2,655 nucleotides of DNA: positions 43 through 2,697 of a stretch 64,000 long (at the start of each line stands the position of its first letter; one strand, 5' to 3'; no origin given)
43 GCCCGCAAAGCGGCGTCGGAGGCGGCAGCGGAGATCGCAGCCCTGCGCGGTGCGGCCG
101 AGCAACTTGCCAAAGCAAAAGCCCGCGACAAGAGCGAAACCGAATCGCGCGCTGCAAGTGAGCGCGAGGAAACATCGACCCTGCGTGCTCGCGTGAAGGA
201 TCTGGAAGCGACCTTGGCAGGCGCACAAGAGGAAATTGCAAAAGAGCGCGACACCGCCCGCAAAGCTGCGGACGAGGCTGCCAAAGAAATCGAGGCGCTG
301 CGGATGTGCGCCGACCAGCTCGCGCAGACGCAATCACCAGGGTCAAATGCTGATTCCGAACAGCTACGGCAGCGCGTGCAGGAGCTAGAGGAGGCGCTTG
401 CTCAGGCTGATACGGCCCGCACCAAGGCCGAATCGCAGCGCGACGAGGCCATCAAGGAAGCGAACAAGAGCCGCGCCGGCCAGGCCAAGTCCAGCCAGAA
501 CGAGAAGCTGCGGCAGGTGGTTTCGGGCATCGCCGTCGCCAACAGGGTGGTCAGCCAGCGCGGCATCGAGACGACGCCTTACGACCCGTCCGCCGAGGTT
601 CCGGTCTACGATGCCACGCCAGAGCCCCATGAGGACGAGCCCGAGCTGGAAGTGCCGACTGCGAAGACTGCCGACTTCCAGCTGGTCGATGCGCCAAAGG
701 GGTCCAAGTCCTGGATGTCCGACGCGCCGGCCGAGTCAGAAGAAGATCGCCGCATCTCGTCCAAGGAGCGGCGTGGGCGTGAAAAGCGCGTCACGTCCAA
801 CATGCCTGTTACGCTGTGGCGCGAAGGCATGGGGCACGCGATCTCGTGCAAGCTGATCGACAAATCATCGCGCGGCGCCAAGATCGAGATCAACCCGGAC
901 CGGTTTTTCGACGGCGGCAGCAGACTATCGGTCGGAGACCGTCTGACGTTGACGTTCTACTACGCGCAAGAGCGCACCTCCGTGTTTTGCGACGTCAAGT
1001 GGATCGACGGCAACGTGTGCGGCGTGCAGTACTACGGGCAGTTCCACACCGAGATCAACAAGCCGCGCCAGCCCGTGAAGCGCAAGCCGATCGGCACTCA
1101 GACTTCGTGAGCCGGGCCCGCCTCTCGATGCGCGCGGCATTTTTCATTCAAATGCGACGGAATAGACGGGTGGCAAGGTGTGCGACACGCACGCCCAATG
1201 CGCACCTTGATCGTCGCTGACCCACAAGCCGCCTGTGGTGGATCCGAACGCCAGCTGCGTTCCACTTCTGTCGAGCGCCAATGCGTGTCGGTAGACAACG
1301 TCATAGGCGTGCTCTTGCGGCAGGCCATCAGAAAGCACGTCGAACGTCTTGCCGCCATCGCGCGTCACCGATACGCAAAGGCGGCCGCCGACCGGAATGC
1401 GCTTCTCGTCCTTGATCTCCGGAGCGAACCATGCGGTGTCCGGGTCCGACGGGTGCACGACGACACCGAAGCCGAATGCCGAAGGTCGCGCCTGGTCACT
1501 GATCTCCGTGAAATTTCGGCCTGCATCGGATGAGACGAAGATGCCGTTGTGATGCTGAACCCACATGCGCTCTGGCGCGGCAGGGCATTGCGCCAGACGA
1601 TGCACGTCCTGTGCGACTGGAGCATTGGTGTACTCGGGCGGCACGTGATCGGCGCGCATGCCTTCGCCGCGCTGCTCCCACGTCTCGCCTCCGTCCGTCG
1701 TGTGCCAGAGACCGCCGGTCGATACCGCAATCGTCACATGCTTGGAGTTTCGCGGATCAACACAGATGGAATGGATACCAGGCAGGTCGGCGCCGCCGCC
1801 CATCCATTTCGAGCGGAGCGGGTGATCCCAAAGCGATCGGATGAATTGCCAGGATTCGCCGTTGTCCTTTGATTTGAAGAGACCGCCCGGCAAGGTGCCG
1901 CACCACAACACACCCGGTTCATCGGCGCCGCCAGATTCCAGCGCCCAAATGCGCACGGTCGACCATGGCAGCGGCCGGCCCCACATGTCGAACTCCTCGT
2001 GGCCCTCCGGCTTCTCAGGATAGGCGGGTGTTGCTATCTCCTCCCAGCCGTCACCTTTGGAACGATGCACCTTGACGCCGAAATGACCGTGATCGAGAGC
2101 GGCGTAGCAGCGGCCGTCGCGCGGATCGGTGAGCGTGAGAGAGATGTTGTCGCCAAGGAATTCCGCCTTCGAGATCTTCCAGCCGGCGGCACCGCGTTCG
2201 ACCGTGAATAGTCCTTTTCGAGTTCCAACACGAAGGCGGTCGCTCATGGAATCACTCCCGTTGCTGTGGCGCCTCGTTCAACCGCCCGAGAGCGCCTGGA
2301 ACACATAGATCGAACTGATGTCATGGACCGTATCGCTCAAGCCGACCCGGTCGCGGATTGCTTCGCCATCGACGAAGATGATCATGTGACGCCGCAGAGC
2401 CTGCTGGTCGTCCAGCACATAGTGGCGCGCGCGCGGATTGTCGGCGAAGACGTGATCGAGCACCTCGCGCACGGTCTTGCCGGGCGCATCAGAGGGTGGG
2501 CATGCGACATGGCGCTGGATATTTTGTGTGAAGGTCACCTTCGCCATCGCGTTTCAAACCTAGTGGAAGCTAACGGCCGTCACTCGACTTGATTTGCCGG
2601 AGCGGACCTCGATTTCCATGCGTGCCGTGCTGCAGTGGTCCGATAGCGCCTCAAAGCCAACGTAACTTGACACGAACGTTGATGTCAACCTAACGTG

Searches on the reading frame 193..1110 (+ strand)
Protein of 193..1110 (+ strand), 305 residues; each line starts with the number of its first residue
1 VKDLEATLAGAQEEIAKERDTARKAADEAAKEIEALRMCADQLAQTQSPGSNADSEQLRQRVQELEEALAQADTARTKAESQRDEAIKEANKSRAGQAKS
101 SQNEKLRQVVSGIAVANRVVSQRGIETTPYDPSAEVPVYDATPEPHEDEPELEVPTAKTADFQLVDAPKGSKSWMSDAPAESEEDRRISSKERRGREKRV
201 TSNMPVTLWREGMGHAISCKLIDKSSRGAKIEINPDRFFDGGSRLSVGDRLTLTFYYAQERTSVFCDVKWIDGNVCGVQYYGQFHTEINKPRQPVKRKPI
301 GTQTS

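Call 20: search_protein_families(library=pfam, proteins=[window:193-1110:+], max_evalue=0.00001)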
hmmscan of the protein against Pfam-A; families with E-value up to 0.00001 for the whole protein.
window:193-1110:+ (305 aa): 0 families

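Call 70: find_encoding_contigs(protein=window:193-1110:+, flank=10000, max_places=3)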
Protein window:193-1110:+ (305 aa): no gene with exactly this product is on record in the collection.

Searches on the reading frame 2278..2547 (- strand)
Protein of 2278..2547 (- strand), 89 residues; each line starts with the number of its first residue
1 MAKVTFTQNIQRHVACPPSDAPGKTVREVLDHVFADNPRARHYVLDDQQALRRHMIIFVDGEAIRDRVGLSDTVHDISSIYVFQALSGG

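Call 80: find_encoding_contigs(protein=window:2278-2547:-, flank=10000, max_places=2)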
Protein window:2278-2547:- (89 aa): 5 contigs read that carry it; 2 places shown.
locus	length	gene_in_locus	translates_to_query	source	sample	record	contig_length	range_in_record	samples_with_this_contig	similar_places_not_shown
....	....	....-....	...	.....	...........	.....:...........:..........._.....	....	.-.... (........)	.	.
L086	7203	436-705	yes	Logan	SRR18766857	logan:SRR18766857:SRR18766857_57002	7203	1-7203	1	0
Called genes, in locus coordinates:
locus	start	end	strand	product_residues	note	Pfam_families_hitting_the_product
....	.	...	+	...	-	?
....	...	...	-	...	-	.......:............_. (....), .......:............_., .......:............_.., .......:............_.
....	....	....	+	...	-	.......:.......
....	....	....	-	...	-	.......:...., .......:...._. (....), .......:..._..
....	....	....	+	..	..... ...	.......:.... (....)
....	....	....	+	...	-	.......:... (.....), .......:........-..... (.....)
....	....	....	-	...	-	-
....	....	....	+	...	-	?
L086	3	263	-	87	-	?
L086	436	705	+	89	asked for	PF02597:ThiS (weak)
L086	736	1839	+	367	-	PF02012:BNR (faint), PF15902:Sortilin-Vps10 (faint)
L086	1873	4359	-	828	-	-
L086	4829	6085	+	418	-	PF12146:Hydrolase_4, PF20408:Abhydrolase_11 (weak), PF00561:Abhydrolase_1, PF12697:Abhydrolase_6, PF02566:OsmC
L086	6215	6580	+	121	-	-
